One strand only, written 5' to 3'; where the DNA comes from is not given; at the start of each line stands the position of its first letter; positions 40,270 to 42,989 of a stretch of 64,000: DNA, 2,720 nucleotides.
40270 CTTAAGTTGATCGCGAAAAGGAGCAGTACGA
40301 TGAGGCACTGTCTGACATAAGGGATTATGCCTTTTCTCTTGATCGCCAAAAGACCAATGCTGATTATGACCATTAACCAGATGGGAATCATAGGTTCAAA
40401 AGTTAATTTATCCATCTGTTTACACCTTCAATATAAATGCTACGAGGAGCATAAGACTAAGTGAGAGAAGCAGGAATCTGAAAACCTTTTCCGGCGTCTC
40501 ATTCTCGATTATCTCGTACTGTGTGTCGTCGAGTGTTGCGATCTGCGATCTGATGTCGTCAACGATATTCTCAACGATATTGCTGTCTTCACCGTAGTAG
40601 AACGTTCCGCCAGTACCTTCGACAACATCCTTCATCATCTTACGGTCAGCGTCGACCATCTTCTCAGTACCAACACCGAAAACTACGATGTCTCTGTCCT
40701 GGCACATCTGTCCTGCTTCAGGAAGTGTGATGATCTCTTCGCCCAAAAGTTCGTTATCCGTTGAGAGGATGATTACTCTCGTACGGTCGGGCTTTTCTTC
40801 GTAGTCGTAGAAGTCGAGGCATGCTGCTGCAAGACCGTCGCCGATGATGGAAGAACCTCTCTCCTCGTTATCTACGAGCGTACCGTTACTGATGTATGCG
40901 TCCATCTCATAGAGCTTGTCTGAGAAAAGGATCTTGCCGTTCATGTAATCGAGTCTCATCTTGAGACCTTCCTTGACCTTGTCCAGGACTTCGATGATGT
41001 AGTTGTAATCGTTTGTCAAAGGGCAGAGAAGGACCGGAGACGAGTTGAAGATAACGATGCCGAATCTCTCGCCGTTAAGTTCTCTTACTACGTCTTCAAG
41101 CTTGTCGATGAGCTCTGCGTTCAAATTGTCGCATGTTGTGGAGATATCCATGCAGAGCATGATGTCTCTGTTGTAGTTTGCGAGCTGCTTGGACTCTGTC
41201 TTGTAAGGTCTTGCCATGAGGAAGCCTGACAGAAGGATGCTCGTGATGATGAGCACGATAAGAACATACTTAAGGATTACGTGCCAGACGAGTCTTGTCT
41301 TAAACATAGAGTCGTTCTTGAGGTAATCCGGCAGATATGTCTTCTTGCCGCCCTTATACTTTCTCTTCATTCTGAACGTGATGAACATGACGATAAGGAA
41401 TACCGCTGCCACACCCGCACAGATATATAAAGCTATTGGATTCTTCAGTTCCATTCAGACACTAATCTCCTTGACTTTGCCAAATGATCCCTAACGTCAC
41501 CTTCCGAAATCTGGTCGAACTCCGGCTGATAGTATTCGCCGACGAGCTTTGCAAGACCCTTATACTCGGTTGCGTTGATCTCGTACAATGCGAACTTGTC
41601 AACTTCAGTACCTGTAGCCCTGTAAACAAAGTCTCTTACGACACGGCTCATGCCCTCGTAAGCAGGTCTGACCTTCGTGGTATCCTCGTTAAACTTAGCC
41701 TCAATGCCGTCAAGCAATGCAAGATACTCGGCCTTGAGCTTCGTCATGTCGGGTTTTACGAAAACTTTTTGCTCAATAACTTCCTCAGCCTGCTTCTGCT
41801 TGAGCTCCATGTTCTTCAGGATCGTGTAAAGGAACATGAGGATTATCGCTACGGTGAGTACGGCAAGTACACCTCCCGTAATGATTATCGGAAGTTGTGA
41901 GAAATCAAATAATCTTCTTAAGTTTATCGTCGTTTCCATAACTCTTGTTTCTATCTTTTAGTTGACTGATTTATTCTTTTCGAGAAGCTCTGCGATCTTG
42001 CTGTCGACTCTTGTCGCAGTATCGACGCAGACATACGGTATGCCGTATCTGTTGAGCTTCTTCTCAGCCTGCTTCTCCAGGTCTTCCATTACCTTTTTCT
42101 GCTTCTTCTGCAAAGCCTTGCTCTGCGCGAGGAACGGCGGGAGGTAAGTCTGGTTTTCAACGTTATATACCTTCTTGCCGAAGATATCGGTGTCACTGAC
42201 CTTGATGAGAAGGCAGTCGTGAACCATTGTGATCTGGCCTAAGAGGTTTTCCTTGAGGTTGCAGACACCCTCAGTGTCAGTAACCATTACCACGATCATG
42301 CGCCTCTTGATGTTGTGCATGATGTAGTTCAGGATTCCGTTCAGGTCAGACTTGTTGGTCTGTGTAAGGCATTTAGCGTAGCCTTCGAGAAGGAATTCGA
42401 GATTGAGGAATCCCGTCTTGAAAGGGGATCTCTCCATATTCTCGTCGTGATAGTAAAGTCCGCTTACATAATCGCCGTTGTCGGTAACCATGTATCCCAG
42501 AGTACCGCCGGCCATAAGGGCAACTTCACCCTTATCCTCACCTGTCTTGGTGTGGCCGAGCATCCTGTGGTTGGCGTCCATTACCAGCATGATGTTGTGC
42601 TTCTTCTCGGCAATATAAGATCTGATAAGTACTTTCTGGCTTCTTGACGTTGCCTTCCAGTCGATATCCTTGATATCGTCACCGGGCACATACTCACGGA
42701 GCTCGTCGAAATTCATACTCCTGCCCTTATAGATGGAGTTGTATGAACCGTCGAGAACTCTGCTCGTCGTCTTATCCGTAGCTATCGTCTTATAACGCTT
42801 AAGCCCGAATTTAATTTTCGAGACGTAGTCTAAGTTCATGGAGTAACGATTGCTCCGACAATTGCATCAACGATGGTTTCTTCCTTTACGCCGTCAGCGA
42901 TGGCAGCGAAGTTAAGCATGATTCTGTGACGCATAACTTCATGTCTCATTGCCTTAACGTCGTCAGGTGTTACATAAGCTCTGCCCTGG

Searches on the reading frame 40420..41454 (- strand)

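Call 65: search_protein_families(library=pfam, proteins=[window:40420-41454:-], max_evalue=0.0001)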
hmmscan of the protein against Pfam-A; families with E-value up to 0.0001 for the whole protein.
window:40420-41454:- (344 aa): 2 families
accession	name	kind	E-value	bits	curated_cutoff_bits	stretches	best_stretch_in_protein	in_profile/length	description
PF00092.34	VWA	-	8e-08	33.1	23.8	0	197-299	74-173/174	von Willebrand factor type A domain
PF13519.12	VWA_2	-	3.7e-05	24.8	27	0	98-162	1-71/107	von Willebrand factor type A domain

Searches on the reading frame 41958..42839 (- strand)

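Call 65: search_protein_families(library=pfam, proteins=[window:41958-42839:-], max_evalue=0.0001)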
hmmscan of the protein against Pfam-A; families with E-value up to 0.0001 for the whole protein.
window:41958-42839:- (293 aa): 1 family
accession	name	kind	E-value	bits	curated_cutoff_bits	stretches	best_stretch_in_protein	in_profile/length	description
PF01882.25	DUF58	-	1.8e-24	86.6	23.4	1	46-216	1-170/216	Protein of unknown function DUF58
